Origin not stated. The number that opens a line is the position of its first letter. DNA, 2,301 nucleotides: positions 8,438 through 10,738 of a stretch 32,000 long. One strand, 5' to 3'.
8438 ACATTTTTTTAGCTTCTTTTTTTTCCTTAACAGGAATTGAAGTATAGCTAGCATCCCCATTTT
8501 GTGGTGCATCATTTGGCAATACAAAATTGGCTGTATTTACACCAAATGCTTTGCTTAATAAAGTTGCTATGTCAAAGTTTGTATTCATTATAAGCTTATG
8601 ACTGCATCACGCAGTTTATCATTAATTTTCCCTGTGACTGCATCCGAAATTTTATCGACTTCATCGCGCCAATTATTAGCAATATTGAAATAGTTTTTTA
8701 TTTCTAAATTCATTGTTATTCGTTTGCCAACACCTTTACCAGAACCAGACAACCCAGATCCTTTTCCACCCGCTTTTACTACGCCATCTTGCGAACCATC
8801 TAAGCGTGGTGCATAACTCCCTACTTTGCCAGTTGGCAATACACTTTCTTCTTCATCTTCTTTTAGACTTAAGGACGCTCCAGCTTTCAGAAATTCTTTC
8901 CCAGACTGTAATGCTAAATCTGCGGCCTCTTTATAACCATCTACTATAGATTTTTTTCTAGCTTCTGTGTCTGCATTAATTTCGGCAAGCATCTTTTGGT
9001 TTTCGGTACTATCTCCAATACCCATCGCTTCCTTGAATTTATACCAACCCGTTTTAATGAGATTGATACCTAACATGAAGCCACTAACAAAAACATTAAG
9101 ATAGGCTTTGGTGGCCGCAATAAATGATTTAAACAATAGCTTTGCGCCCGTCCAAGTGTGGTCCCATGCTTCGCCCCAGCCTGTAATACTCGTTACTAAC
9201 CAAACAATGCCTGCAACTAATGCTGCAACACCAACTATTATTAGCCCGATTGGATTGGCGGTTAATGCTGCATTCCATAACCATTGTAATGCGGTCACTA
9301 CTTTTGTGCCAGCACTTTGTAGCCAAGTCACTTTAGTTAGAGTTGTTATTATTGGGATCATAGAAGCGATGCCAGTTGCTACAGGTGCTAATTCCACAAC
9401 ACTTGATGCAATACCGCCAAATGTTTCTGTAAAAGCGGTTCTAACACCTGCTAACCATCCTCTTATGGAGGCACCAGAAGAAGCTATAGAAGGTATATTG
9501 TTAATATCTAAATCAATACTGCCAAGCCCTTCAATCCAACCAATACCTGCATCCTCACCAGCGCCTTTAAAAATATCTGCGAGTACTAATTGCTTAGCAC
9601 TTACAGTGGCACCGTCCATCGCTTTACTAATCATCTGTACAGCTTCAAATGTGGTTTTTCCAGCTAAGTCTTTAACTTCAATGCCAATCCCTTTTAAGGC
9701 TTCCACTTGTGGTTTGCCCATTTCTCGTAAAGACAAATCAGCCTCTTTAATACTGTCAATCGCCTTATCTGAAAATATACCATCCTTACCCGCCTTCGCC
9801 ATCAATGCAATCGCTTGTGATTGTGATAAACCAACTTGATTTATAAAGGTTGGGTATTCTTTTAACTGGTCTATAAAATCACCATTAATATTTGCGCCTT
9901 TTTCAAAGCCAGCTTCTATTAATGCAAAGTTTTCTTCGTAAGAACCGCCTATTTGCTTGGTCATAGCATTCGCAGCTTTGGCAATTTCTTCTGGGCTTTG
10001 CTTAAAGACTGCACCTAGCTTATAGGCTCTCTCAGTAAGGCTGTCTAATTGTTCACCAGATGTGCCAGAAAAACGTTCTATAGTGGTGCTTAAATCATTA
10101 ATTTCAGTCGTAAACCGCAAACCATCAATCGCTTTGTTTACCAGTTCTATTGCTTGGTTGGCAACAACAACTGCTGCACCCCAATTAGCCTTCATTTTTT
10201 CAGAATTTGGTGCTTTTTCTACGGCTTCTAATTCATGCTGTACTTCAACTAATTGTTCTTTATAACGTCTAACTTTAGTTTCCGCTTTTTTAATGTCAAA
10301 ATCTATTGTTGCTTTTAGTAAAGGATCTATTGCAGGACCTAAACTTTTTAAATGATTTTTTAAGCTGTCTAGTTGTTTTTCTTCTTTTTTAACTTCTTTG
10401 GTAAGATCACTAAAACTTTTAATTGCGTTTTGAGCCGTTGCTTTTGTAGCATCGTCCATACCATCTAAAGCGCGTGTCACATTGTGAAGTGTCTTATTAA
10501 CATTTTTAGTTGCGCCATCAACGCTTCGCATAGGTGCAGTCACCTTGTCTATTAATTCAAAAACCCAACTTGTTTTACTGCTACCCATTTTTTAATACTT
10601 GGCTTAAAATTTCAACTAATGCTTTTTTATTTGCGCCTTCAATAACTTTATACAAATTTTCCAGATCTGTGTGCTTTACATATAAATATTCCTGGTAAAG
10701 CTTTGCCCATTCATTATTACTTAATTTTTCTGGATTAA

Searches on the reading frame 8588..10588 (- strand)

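Call 40: search_protein_families(library=pfam, proteins=[window:8588-10588:-], max_evalue=0.01)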
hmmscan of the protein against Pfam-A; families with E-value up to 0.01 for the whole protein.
window:8588-10588:- (666 aa): 3 families
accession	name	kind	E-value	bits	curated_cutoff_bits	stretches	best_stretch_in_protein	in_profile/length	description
PF10145.14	PhageMin_Tail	-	1.2e-13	51.8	33.2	1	160-340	15-200/201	Phage-related minor tail protein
PF24611.2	Spectrin_Anc-1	-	0.0017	19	33.2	1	28-120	21-114/115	Nuclear anchorage protein 1, spectrin-like repeat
PF06791.18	TMP_2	-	0.0021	18.2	30.2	0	26-80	145-199/208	Prophage tail length tape measure protein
